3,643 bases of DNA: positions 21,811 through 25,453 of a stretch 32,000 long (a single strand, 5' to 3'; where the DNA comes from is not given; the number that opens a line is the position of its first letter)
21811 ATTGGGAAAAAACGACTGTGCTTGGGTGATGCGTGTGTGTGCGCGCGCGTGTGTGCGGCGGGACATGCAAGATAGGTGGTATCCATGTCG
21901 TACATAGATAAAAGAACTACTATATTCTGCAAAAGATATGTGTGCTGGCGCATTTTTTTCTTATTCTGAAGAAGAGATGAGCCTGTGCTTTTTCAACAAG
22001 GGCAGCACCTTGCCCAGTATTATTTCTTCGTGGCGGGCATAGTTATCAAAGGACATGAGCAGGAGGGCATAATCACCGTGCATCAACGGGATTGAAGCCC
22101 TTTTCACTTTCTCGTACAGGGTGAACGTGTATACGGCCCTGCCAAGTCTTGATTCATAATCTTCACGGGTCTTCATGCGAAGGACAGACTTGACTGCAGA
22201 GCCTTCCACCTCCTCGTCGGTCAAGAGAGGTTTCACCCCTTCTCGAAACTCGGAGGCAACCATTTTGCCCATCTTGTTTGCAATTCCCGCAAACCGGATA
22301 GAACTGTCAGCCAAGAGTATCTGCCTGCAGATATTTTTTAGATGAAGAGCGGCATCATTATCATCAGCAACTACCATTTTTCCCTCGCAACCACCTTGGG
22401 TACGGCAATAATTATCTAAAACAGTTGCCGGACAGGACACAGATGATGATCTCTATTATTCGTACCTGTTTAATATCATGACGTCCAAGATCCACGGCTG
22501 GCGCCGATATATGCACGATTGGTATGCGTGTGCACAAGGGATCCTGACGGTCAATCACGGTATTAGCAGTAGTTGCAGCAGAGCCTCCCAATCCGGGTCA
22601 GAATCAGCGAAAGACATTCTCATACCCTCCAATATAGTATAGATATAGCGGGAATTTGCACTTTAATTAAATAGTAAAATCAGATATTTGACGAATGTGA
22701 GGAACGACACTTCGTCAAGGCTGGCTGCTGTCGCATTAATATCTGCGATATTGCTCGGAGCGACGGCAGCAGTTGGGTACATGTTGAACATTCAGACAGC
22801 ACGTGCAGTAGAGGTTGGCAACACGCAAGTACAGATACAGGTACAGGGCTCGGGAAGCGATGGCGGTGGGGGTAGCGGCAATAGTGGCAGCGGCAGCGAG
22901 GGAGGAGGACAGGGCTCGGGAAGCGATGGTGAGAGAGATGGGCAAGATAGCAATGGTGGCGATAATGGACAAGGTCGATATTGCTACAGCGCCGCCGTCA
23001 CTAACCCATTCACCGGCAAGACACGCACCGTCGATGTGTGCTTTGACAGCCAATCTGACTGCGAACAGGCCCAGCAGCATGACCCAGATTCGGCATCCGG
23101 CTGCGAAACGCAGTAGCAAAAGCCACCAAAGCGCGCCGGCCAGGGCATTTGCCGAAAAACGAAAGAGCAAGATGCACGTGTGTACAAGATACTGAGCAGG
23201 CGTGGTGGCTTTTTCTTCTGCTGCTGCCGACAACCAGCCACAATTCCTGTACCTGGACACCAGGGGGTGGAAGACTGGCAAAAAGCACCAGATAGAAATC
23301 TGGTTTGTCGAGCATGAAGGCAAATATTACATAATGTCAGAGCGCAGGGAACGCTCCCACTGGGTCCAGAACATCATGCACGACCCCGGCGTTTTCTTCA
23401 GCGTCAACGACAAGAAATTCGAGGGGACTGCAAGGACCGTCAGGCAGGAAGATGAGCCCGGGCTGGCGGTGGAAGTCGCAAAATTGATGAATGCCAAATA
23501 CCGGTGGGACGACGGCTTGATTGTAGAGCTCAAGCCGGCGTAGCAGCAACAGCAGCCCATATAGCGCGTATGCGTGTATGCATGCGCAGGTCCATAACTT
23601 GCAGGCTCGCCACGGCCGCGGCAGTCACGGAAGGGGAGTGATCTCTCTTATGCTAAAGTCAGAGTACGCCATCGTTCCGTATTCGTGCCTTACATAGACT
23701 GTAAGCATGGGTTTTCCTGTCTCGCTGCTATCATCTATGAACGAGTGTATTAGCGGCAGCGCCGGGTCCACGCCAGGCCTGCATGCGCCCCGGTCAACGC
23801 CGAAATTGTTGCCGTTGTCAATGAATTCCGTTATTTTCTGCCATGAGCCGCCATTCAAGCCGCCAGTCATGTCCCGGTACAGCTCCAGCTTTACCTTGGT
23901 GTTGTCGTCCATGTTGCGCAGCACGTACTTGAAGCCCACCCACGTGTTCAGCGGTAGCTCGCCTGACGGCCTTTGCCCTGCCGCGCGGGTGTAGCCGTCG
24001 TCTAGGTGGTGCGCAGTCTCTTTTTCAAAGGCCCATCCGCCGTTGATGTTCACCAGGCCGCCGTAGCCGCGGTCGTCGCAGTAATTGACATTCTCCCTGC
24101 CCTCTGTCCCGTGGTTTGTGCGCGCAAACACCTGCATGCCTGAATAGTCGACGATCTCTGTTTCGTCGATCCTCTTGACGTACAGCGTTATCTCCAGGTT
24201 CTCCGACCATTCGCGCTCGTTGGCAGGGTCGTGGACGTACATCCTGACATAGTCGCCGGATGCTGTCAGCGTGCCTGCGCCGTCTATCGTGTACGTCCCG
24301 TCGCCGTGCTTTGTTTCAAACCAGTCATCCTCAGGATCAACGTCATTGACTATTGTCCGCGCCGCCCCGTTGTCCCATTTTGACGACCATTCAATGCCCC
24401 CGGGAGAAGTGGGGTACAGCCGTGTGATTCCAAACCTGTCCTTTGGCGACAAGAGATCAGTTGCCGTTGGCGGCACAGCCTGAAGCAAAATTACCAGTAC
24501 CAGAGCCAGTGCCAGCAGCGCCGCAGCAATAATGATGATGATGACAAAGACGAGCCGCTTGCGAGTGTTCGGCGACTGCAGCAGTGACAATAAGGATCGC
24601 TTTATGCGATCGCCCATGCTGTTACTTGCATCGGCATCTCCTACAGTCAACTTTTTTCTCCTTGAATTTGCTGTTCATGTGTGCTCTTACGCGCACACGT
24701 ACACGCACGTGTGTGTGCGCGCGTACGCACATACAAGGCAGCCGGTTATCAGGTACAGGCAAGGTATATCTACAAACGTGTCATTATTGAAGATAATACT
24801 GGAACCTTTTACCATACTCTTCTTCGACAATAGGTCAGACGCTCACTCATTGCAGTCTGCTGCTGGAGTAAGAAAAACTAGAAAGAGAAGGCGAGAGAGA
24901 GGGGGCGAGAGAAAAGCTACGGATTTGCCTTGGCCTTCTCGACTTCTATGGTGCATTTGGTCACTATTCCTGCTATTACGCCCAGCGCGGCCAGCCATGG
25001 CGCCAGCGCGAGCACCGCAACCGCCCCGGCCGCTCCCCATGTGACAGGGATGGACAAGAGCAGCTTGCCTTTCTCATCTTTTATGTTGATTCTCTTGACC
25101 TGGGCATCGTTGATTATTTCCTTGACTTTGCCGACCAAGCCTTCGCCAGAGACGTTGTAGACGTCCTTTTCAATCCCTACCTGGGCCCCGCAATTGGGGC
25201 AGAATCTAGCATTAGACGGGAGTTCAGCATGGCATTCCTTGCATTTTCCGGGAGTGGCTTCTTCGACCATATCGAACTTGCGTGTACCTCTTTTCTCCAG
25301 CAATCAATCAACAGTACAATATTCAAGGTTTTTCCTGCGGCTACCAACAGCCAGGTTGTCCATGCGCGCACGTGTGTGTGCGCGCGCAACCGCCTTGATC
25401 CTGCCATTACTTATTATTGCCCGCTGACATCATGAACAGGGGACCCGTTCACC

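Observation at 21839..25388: Family of perfectly alternating purine-pyrimidine (Z-DNA/cruciform-prone) tracts, all intergenic, three sharing a 16-nt core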

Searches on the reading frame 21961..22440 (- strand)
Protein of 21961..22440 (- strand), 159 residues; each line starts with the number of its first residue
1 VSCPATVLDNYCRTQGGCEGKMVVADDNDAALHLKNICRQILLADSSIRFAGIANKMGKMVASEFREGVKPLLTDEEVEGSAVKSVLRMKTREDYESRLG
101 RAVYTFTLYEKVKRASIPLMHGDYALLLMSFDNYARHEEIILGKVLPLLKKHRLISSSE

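Call 7: search_protein_families(library=pfam, proteins=[window:21961-22440:-], max_evalue=0.01)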
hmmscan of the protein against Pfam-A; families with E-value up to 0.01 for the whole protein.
window:21961-22440:- (159 aa): 1 family
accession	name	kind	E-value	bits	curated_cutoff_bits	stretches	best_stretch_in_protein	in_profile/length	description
PF20364.3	DUF6659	-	3.3e-05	24.5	27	1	37-120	12-94/131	Family of unknown function (DUF6659)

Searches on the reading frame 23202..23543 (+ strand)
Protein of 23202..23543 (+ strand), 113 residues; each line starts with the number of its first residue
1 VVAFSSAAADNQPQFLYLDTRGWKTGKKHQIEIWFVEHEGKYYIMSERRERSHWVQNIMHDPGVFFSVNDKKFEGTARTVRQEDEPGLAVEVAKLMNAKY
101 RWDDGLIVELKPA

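Call 7: search_protein_families(library=pfam, proteins=[window:23202-23543:+], max_evalue=0.01)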
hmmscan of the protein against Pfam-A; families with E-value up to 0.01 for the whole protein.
window:23202-23543:+ (113 aa): 2 families
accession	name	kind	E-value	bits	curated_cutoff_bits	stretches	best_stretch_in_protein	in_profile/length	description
PF04075.20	F420H2_quin_red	-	2e-12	47.8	22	1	15-100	25-112/130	F420H(2)-dependent quinone reductase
PF10012.15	DUF2255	-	0.00066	20.4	29.8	1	27-101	22-93/115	Uncharacterized protein conserved in bacteria (DUF2255)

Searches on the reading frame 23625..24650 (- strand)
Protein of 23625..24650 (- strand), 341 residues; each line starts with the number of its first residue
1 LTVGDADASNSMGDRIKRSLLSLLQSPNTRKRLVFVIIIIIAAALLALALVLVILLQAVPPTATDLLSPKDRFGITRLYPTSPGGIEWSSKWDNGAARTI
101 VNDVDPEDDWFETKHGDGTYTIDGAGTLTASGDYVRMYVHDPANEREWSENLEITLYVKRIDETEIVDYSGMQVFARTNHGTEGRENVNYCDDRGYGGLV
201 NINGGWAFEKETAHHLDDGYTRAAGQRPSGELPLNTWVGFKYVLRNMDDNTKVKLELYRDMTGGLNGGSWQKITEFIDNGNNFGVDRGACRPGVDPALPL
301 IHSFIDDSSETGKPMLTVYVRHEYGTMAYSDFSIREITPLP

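Call 7: search_protein_families(library=pfam, proteins=[window:23625-24650:-], max_evalue=0.01)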
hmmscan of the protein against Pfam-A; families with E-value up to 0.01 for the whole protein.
window:23625-24650:- (341 aa): 0 families

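Call 8: find_encoding_contigs(protein=window:23625-24650:-, flank=10000, max_places=6)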
Protein window:23625-24650:- (341 aa): no gene with exactly this product is on record in the collection.

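Call 46: find_homologous_proteins(query=window:23625-24617:-, max_evalue=1e-10)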
Query window:23625-24617:- (330 aa): 181 proteins with E <= 1e-10 among 8000 candidates; the best 120 are listed.
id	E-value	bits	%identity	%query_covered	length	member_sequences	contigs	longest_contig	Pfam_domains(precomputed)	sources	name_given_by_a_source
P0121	8.3e-218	741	97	100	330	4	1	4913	-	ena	-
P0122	4.8e-187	639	82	100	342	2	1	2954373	-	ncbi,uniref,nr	ncbi:hypothetical protein NTE_00584 [Candidatus Nitrososphaera evergladensis SR1]|uniref:Uncharacter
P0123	9.0e-177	606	78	100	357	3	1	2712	-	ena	-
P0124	1.1e-166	572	75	100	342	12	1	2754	-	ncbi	ncbi:MAG: hypothetical protein ABI348_01370 [Nitrososphaera sp.]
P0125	2.8e-157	542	74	97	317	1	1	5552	-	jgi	jgi:hypothetical protein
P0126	9.8e-157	540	71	100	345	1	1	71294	-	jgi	jgi:hypothetical protein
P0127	4.3e-154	531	69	100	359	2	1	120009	-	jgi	jgi:hypothetical protein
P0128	6.5e-152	524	68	95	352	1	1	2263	-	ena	-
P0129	3.0e-146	505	66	99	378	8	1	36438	-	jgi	-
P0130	4.3e-143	495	65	98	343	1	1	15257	-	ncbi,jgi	ncbi:MAG: hypothetical protein ABI348_08345 [Nitrososphaera sp.]|jgi:hypothetical protein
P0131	9.4e-143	494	76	82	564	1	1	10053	PF00754.32,PF22633.4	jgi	jgi:hypothetical protein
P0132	4.6e-142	491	65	99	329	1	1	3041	-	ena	-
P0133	6.1e-142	491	64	99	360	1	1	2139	-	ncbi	-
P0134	4.8e-140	485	60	99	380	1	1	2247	-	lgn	-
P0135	1.4e-135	470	71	85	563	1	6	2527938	PF00754.32,PF17957.8,PF22633.4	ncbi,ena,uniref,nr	ncbi:discoidin domain-containing protein [Nitrososphaera viennensis]|uniref:F5/8 type C domain-conta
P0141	1.5e-128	447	66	87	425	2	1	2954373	-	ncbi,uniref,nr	ncbi:hypothetical protein [Candidatus Nitrososphaera evergladensis]|uniref:hypothetical protein n=1 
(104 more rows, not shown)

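Call 47: find_encoding_contigs(protein=P0135, flank=10000, max_places=2)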
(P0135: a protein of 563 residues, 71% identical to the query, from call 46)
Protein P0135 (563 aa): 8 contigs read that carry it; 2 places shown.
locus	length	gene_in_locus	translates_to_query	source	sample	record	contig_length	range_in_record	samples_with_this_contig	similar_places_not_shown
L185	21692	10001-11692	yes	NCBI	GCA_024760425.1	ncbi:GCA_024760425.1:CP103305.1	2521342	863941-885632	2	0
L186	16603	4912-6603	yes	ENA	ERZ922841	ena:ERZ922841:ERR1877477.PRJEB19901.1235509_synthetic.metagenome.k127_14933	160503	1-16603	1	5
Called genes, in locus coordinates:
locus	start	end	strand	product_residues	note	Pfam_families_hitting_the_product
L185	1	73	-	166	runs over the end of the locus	PF13610:DDE_Tnp_IS240, PF13683:rve_3 (weak)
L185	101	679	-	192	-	PF02830:V4R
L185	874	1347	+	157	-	PF13404:HTH_AsnC-type (weak), PF13412:HTH_24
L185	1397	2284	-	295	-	PF03721:UDPG_MGDP_dh_N (faint), PF00984:UDPG_MGDP_dh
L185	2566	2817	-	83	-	PF14947:HTH_45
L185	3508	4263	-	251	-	PF13412:HTH_24 (weak)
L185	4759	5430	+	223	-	PF13412:HTH_24 (weak)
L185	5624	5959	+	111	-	-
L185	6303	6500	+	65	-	-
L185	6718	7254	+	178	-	-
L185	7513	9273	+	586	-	PF13522:GATase_6, PF13537:GATase_7, PF01380:SIS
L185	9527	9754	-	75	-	-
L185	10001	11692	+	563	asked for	PF00754:F5_F8_type_C, PF22633:F5_F8_type_C_2, PF17957:Big_7 (weak)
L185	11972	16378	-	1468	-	PF01522:Polysacc_deac_1, PF13287:Fn3_assoc, PF13290:CHB_HEX_C_1, PF13287:Fn3_assoc, PF13290:CHB_HEX_C_1, PF13287:Fn3_assoc, PF13290:CHB_HEX_C_1, PF13287:Fn3_assoc, +4 more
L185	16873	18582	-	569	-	PF05048:NosD, PF13229:Beta_helix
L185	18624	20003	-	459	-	PF13506:Glyco_transf_21, PF13641:Glyco_tranf_2_3, PF00535:Glycos_transf_2, PF03142:Chitin_synth_2, PF01644:Chitin_synth_1, PF13632:Glyco_trans_2_3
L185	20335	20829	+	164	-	PF14588:YjgF_endoribonc, PF01042:Ribonuc_L-PSP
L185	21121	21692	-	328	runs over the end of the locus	PF01368:DHH, PF02272:DHHA1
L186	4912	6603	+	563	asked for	PF00754:F5_F8_type_C, PF22633:F5_F8_type_C_2, PF17957:Big_7 (weak)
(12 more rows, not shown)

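Call 48: find_encoding_contigs(protein=P0122, flank=10000, max_places=2)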
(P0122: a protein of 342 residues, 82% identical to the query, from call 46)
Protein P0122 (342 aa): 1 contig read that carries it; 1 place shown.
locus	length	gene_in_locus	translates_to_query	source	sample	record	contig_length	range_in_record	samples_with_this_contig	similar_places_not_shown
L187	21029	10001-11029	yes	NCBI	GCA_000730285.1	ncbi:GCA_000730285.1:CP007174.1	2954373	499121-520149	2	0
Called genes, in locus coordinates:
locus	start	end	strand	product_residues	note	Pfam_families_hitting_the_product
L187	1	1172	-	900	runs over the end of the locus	PF05362:Lon_C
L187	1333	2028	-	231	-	PF00903:Glyoxalase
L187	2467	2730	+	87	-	-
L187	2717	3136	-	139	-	-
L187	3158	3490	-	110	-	-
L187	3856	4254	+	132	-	-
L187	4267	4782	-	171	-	PF17957:Big_7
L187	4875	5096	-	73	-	-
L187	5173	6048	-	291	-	PF00132:Hexapep (faint), PF25084:LbH_EIF2B (faint)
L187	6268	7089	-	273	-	PF00069:Pkinase, PF01636:APH (faint), PF07714:PK_Tyr_Ser-Thr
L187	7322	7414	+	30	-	-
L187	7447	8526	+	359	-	-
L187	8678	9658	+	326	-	-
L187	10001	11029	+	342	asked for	-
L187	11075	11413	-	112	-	PF04075:F420H2_quin_red, PF10012:DUF2255 (weak)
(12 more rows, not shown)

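Call 66: find_encoding_contigs(protein=P0141, flank=10000, max_places=1)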
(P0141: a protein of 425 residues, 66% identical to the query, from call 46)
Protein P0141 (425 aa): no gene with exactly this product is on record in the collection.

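Call 67: find_encoding_contigs(protein=P0127, flank=10000, max_places=1)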
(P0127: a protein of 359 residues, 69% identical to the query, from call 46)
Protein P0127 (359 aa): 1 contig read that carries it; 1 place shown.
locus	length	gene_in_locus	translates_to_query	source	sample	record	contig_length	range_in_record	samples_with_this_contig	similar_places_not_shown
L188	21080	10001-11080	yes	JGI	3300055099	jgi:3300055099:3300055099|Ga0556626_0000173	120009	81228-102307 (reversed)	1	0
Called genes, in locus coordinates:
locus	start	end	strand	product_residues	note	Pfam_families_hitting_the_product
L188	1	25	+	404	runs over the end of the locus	PF00188:CAP (faint)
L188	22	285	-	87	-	-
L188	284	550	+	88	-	-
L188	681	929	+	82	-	-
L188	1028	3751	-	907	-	PF05362:Lon_C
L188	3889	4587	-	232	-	PF00903:Glyoxalase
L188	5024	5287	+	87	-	-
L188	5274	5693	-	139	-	-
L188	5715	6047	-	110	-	-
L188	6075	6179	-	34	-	-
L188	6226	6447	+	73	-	-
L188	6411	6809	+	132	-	-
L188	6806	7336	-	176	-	PF17957:Big_7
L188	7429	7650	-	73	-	-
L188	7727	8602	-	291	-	PF00132:Hexapep (faint), PF25084:LbH_EIF2B (faint)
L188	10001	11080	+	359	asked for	-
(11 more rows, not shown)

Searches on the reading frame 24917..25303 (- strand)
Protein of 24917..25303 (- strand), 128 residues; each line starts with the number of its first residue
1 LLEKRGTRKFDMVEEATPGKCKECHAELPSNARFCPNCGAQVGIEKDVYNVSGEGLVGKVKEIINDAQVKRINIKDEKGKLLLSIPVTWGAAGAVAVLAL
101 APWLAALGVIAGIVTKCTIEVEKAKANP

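Call 7: search_protein_families(library=pfam, proteins=[window:24917-25303:-], max_evalue=0.01)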
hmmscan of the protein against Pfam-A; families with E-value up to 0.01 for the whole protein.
window:24917-25303:- (128 aa): 6 families
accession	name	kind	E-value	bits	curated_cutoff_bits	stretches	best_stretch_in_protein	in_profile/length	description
PF14242.11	DUF4342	-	1.8e-23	82.8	25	1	47-123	6-81/81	Domain of unknown function (DUF4342)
PF13240.11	Zn_Ribbon_1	-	7.8e-09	35.5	25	1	20-41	1-22/23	zinc-ribbon domain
PF12773.13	DZR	-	5.2e-06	27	27.3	1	19-39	25-45/45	Double zinc ribbon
PF17032.10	Zn_ribbon_15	-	0.0003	22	28.9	1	13-39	47-73/73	zinc-ribbon family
PF10571.15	UPF0547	-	0.0012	19.4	29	1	20-39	2-21/26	Uncharacterised protein family UPF0547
PF18912.6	DZR_2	-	0.002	18.3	27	1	18-42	21-46/56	Double zinc ribbon domain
